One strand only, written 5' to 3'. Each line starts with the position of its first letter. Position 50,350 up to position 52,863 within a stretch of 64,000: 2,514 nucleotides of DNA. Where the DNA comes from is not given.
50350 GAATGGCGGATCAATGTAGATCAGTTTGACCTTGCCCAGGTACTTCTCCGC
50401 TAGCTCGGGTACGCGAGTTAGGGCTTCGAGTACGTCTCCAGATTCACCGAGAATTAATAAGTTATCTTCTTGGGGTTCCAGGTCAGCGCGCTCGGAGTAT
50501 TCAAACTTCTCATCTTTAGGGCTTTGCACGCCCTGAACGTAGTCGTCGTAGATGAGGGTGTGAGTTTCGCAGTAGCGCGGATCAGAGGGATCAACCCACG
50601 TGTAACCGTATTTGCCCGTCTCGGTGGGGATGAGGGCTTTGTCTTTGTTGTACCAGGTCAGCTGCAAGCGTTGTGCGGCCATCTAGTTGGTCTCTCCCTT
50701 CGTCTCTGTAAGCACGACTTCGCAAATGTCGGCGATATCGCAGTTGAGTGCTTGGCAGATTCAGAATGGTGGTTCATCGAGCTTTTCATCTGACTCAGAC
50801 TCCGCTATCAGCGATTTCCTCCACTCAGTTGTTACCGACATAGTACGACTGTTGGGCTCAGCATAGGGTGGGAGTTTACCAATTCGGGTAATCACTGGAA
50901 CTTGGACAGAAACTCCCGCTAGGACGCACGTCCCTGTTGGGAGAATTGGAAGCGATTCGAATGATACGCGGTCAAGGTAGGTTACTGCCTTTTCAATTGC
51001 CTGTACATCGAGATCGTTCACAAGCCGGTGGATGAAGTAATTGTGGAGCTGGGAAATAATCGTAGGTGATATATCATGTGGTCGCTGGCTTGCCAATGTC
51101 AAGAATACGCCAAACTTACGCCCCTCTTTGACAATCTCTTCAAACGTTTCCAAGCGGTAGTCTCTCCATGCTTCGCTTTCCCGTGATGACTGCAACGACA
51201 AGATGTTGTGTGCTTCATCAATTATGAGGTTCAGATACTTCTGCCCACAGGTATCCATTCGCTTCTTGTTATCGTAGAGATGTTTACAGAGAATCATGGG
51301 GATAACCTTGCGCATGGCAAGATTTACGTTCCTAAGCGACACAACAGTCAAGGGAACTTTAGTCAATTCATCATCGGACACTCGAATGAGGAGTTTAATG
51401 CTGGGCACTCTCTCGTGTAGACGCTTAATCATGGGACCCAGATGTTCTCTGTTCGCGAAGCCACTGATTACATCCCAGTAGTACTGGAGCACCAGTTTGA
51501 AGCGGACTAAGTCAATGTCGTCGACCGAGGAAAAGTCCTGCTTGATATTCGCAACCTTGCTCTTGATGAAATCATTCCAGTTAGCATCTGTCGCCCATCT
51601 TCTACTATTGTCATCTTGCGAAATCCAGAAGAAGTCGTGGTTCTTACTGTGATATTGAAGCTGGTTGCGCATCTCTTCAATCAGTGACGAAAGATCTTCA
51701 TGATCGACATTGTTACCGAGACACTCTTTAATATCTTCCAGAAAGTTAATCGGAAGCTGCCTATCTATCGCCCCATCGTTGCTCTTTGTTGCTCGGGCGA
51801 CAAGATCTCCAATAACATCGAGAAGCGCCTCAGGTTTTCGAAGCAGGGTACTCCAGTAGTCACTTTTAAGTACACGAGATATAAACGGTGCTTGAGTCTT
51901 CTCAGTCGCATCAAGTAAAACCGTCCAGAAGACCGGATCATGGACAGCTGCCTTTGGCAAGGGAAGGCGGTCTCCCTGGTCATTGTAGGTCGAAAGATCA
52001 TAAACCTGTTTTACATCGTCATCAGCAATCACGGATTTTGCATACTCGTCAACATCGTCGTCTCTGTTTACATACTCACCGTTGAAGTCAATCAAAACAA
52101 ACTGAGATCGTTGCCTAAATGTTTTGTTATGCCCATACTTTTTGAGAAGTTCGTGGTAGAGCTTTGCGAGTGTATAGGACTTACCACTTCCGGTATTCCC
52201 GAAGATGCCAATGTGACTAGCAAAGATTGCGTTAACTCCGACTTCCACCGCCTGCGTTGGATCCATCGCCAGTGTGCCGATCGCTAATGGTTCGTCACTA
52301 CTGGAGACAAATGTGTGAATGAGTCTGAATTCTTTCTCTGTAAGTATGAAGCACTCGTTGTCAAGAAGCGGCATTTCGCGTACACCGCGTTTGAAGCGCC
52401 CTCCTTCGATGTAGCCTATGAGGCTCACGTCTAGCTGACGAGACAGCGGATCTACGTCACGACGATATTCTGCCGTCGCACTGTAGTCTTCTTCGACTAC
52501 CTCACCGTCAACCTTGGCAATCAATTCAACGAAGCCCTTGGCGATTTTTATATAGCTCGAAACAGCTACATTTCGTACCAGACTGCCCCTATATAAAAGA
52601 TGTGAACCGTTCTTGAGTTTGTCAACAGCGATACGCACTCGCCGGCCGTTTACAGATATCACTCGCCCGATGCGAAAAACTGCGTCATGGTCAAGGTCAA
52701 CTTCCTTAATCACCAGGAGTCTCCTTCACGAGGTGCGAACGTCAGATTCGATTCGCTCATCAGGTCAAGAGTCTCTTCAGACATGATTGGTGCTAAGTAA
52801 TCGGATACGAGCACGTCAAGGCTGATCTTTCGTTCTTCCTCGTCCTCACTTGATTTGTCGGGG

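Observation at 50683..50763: In-frame HTH-regulator stub between herA and mod: a likely insertion scar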

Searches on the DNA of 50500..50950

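Call 70: search_rna_families(source=window, start=50500, end=50950, threshold=evalue, max_evalue=1)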
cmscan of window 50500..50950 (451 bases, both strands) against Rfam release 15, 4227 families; matches with E-value up to 1: 0.
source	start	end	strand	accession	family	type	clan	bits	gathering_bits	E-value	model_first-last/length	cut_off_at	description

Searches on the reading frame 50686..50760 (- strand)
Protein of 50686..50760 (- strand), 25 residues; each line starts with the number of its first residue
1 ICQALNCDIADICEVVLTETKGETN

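Call 8: search_protein_families(library=ncbifam, proteins=[window:50686-50760:-], max_evalue=10)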
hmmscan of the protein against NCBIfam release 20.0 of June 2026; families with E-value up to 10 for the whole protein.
seq(25 aa): 1 family
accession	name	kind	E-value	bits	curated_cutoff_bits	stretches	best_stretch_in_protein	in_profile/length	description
NF000090.1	trans_reg_VanU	equivalog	0.01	16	150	1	1-20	50-68/75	glycopeptide resistance transcriptional regulator VanU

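Call 9: search_protein_families(library=pfam, proteins=[window:50686-50760:-], max_evalue=10)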
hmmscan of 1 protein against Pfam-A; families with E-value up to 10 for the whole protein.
seq(25 aa): 1 family
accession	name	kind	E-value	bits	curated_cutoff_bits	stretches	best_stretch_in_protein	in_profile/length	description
PF13443.12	HTH_26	-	0.0025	18.5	22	1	1-16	46-61/63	Cro/C1-type HTH DNA-binding domain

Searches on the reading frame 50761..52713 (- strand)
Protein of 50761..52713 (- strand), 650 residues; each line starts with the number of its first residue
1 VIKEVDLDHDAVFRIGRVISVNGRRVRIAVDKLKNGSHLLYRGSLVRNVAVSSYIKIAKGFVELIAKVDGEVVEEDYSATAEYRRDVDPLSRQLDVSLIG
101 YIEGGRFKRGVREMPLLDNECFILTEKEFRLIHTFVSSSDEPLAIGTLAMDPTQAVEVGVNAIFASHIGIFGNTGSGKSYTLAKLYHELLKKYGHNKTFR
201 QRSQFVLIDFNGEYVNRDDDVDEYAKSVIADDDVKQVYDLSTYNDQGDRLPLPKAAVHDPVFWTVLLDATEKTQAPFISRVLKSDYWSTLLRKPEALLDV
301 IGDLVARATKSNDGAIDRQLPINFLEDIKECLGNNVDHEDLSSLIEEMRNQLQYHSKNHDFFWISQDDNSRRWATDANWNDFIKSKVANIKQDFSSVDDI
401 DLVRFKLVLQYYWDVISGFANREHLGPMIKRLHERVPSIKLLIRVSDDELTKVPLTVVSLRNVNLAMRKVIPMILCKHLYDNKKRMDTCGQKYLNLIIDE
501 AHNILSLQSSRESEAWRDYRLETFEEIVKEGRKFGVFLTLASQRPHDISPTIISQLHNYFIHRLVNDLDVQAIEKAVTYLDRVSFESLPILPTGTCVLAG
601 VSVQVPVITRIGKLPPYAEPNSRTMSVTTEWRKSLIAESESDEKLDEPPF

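Call 4: search_protein_families(library=pfam, proteins=[window:50764-52713:-], max_evalue=0.01)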
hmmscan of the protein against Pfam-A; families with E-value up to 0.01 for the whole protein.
window:50764-52713:- (650 aa): 5 families
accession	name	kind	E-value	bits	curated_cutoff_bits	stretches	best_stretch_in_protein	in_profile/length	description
PF01935.23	DUF87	-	2.2e-15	57.8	23.2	1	144-245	2-96/220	Helicase HerA, central domain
PF13401.12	AAA_22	-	8e-05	23.4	27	0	167-218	7-48/130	AAA domain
PF01580.24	FtsK_SpoIIIE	-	0.00021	21.2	24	0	162-211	39-80/221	FtsK/SpoIIIE family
PF04851.21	ResIII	-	0.00077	19.8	22.5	0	169-198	27-56/164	Type III restriction enzyme, res subunit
PF10412.15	TrwB_AAD_bind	-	0.0025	17.2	20.5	0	166-217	16-58/387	Type IV secretion-system coupling protein DNA-binding domain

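Call 8: search_protein_families(library=ncbifam, proteins=[window:50764-52713:-], max_evalue=10)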
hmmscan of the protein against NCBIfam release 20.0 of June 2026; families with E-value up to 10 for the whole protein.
window:50764-52713:- (650 aa): 13 families
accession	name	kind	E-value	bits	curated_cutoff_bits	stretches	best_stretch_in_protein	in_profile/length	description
NF042944.1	HerA_antiphage_2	equivalog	2.9e-38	132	850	2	450-634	384-563/576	anti-phage-associated helicase HerA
NF042943.1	HerA_antiphage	equivalog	1.9e-34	119.2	800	2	456-623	397-559/566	anti-phage-associated helicase HerA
NF053655.1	CedD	equivalog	8.8e-22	77.4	600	2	459-613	387-527/527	DNA-translocating ATPase CedD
NF040937.1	HerA_Thermprot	equivalog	5.3e-20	71.3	800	2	455-633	309-481/487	DNA double-strand break repair helicase HerA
NF040819.1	helicase_HerA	equivalog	6.2e-17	61.3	970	2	496-615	406-518/561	DNA double-strand break repair helicase HerA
NF033849.1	ser_rich_anae_1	subfamily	3.6e-10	37.9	650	2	481-574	1006-1100/1163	serine-rich protein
NF041017.1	DNA_import_CedB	equivalog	1.5e-05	23.9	700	1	455-568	435-539/590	DNA import protein CedB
TIGR03925.1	T7SS_EccC_b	equivalog_domain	0.00024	19.5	346.55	2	157-216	353-407/564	type VII secretion protein EccCb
TIGR03924.1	T7SS_EccC_a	equivalog_domain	0.00062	18.6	509.15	2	521-544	583-606/673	type VII secretion protein EccCa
TIGR03928.1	T7_EssCb_Firm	equivalog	0.024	12.2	778.4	1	165-233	810-873/1296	type VII secretion protein EssC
NF041214.1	plasmid_TraB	equivalog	0.041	12.4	800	1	165-191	248-274/639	plasmid transfer protein TraB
TIGR02323.1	CP_lyasePhnK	equivalog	0.11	12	302.85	1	160-206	21-67/239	phosphonate C-P lyase system protein PhnK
NF045975.1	VirB4_plasma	equivalog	0.56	7.8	590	1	484-548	758-807/894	Mbov_0397 family ICE element conjugal transfer ATPase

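Call 17: find_encoding_contigs(protein=window:50761-52713:-, flank=6000, max_places=8)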
Protein window:50761-52713:- (650 aa): 1 contig read that carries it; 1 place shown.
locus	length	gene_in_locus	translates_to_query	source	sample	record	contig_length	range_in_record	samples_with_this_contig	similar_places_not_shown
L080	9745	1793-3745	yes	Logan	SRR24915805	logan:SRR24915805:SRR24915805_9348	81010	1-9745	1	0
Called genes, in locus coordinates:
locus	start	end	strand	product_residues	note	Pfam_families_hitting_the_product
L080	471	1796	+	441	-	PF13289:SIR2_2 (faint)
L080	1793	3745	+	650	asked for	PF01935:DUF87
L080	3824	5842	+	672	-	PF01555:N6_N4_Mtase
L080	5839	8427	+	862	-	PF04851:ResIII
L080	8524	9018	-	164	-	-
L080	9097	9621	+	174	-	PF00583:Acetyltransf_1, PF13673:Acetyltransf_10, PF13508:Acetyltransf_7, PF08445:FR47 (weak)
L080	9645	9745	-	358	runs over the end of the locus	PF01734:Patatin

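Call 18: find_related_loci(query=window:50764-52713:-, collection=genome_contigs, flank=5000)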
Query window:50764-52713:- (650 aa) in genome_contigs; peptide patterns used: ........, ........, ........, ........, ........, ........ (x = any residue, [..] = any of these).
243 stretches matched a pattern; 182 encode a relative of the query (tblastn E <= 1e-3); the best 80 are kept; 80 distinct loci.
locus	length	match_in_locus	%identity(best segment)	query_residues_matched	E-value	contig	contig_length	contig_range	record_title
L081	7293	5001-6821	44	10-631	0e+0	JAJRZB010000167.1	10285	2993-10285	MAG: Bacteroidetes bacterium isolate Dive96_bin4.133 k141_976452, whole genome shotgun sequence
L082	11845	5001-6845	44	6-638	8e-177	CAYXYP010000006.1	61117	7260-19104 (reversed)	MAG TPA_asm: uncultured Candidatus Saccharibacteria bacterium isolate binchicken_co248_28 genome assembly, contig: NODE_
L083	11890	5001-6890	45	7-631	4e-175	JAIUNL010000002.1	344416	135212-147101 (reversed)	MAG: Bacteroidetes bacterium isolate BAC1 spades-bin.60~NODE_110_length_344416_cov_1.5445, whole genome shotgun sequence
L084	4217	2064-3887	45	6-631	0e+0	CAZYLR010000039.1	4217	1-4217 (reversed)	MAG TPA_asm: uncultured Candidatus Saccharibacteria bacterium isolate SRP050083_co2_396 genome assembly, contig: NODE_20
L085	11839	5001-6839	44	4-635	1e-173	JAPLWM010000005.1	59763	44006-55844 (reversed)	MAG: Candidatus Komeilibacteria bacterium isolate LacPavin_0419_WC90_MAG_43_13 LacPavin_0419_WC90_scaffold_1019953, whol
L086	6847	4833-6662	44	4-631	1e-172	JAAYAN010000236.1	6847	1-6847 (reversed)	MAG: Ignavibacteria bacterium isolate AS06rmzACSIP_142 722449_AS06, whole genome shotgun sequence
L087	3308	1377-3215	43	6-637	7e-178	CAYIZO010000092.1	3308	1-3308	MAG TPA_asm: uncultured Candidatus Saccharibacteria bacterium isolate ERP119705_co9_298 genome assembly, contig: NODE_58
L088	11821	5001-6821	43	10-631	2e-168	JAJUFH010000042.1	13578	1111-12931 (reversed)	MAG: Sinomicrobium sp. isolate bin6 k141_52233_length_13578_cov_21.7386, whole genome shotgun sequence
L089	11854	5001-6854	43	4-635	3e-168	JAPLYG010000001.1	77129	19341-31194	MAG: Candidatus Parcubacteria bacterium isolate LacPavin_0920_SED5_MAG_38_14 LacPavin_0920_SED5_scaffold_3108520, whole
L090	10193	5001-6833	45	10-631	1e-167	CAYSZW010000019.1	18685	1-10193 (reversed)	MAG TPA_asm: uncultured Gammaproteobacteria bacterium isolate SRP342105_co1_75 genome assembly, contig: NODE_3973_length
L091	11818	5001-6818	44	10-631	3e-165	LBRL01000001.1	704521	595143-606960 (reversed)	MAG: Candidatus Nomurabacteria bacterium GW2011_GWD2_36_14 US04_C0001, whole genome shotgun sequence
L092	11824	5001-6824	43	10-631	4e-163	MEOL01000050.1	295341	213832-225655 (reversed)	MAG: Bacteroidetes bacterium GWF2_41_31 gwf2_scaffold_77, whole genome shotgun sequence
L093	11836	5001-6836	43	10-632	1e-162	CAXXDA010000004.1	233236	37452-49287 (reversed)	MAG: uncultured Draconibacterium sp. isolate 384d9b60-6085-4813-8934-ed2382125f10 genome assembly, contig: contig_4, who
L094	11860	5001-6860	43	4-632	2e-161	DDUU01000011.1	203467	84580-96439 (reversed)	MAG TPA_asm: Ignavibacteria bacterium UBA2330 UBA2330_contig_770, whole genome shotgun sequence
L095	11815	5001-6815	42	10-631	3e-161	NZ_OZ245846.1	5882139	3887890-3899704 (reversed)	MAG: Ulvibacterium sp. isolate 40d8580c-2cfc-4524-b3ab-290e7e8e622b chromosome 1, complete sequence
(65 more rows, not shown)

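Call 38: search_protein_families(library=padloc, proteins=[window:50764-52713:-], max_evalue=0.00001)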
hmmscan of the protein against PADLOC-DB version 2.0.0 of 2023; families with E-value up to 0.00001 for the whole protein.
window:50764-52713:- (650 aa): 16 families
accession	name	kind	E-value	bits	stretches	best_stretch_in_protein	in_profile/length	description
PDLC04097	HerA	-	1.9e-169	563.2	1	11-633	4-613/618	-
PDLC04102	HerA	-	1.6e-66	223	2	10-286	5-286/654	-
PDLC04105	HerA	-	4.5e-65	218.3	2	449-635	375-557/576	-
PDLC04098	HerA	-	1.1e-54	184.1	2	447-632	478-667/686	-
PDLC04103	HerA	-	3e-51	172.5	2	419-633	366-576/579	-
PDLC04106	HerA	-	6.3e-44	148.6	2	473-634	489-649/667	-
PDLC02185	HerA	-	1.4e-38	131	2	469-633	419-581/585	-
PDLC02188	HerA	-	4.3e-36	122.9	2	357-634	286-563/578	-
PDLC04100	HerA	-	3.7e-32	109.8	2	496-633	443-574/580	-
PDLC04104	HerA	-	7.5e-28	95.3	1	456-634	183-357/379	-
PDLC04101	HerA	-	5.3e-19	66.2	1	7-226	6-221/400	-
PDLC04099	HerA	-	1.2e-17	62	1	14-215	11-211/214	-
PDLC04140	mad8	-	1.5e-16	58.8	1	166-597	28-285/314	mads_8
PDLC04107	HerA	-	3.4e-15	53.9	1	14-191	13-195/306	-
PDLC01055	HerA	-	8.5e-15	52.5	1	456-575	384-490/532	Type III coevolved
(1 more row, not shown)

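Call 40: find_homologous_proteins(query=window:50764-52713:-, max_evalue=1e-50)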
Query window:50764-52713:- (650 aa): 3090 proteins with E <= 1e-50 among 8000 candidates; the best 120 are listed.
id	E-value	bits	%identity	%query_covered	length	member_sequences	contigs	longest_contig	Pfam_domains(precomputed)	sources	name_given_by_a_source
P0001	0.0e+0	1469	100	100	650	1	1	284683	PF01935.24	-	-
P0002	0.0e+0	1167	78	100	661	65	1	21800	PF01935.24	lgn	-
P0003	0.0e+0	1162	79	100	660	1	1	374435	PF01935.24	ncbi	-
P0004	0.0e+0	1161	80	100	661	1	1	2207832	PF01935.24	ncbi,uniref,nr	ncbi:hypothetical protein BK816_02390 [Boudabousia tangfeifanii]|uniref:Helicase HerA central domain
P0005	0.0e+0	1158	78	100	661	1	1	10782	PF01935.24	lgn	-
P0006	0.0e+0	1157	79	99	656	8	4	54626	PF01935.24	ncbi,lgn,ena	-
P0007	0.0e+0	1155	77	100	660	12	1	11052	PF01935.24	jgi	-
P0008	0.0e+0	1154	79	99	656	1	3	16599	PF01935.24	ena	-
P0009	0.0e+0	1151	78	100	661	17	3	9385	PF01935.24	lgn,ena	-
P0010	0.0e+0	1147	78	100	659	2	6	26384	PF01935.24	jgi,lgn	-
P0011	0.0e+0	1147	78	100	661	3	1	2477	PF01935.24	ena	-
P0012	0.0e+0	1146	78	99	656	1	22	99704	PF01935.24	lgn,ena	-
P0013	0.0e+0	1145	78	99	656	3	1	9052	PF01935.24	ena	-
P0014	0.0e+0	1145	78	99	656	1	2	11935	PF01935.24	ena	-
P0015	0.0e+0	1144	78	99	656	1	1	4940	PF01935.24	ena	-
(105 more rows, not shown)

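Call 41: find_encoding_contigs(protein=P0004, flank=6000, max_places=3)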
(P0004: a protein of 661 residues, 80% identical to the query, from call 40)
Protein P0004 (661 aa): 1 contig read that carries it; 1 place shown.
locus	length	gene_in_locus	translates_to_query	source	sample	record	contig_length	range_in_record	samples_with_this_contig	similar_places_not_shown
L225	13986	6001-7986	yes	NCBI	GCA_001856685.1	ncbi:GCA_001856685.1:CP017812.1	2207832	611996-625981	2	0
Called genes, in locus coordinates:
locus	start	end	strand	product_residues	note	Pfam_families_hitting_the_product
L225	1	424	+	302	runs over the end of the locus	PF00483:NTP_transferase, PF12804:NTP_transf_3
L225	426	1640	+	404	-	PF03453:MoeA_N, PF00994:MoCF_biosynth, PF03454:MoeA_C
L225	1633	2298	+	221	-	PF13302:Acetyltransf_3, PF13420:Acetyltransf_4 (weak), PF00583:Acetyltransf_1 (weak)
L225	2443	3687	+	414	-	-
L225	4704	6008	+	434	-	PF13289:SIR2_2 (faint)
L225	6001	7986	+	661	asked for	PF01935:DUF87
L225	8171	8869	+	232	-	PF13408:Zn_ribbon_recom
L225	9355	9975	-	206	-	PF07799:DUF1643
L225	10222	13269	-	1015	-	PF09028:Mac-1, PF04886:PT (faint), PF00395:SLH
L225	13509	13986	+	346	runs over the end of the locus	PF02016:Peptidase_S66, PF17676:Peptidase_S66C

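Call 42: find_encoding_contigs(protein=P0003, flank=6000, max_places=3)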
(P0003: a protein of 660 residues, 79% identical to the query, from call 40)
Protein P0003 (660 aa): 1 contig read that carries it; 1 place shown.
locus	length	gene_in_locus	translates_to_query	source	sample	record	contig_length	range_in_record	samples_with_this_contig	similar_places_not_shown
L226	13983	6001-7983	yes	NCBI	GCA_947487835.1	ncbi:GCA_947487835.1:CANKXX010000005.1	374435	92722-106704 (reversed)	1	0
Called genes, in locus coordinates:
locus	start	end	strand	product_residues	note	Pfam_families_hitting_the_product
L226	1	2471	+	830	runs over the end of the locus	PF08665:PglZ, PF01663:Phosphodiest (faint)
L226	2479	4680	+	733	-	PF20442:BrxL_N, PF13337:BrxL_ATPase, PF16565:MIT_C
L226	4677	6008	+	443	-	PF13289:SIR2_2 (faint)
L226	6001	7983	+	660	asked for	PF01935:DUF87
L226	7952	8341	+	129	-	PF00331:Glyco_hydro_10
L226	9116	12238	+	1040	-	-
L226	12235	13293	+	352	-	-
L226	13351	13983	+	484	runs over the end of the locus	PF01936:NYN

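Call 43: find_encoding_contigs(protein=P0006, flank=6000, max_places=4)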
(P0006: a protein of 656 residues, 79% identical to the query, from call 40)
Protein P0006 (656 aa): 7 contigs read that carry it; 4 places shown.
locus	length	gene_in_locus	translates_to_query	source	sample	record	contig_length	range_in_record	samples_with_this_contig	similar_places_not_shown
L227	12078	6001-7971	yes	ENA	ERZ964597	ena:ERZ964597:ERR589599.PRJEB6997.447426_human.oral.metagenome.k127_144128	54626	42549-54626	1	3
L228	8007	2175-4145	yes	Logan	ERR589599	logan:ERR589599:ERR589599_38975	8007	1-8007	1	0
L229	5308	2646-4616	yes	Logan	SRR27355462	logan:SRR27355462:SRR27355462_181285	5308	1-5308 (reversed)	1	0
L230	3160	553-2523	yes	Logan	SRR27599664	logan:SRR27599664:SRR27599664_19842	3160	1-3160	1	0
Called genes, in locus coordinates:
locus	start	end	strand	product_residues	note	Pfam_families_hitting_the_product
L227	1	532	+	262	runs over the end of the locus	PF13302:Acetyltransf_3, PF13420:Acetyltransf_4 (weak), PF00583:Acetyltransf_1 (faint)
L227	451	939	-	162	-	-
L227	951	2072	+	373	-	-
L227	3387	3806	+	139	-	-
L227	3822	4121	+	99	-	-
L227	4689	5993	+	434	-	PF13289:SIR2_2 (faint)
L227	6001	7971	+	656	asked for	PF01935:DUF87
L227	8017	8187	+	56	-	-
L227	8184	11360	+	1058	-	PF00270:DEAD, PF04851:ResIII, PF00271:Helicase_C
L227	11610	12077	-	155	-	?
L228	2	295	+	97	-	?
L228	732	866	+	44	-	-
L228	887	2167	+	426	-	PF13289:SIR2_2 (faint)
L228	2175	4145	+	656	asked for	PF01935:DUF87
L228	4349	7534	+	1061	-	PF00270:DEAD, PF04851:ResIII, PF00271:Helicase_C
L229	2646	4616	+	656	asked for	PF01935:DUF87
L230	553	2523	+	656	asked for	PF01935:DUF87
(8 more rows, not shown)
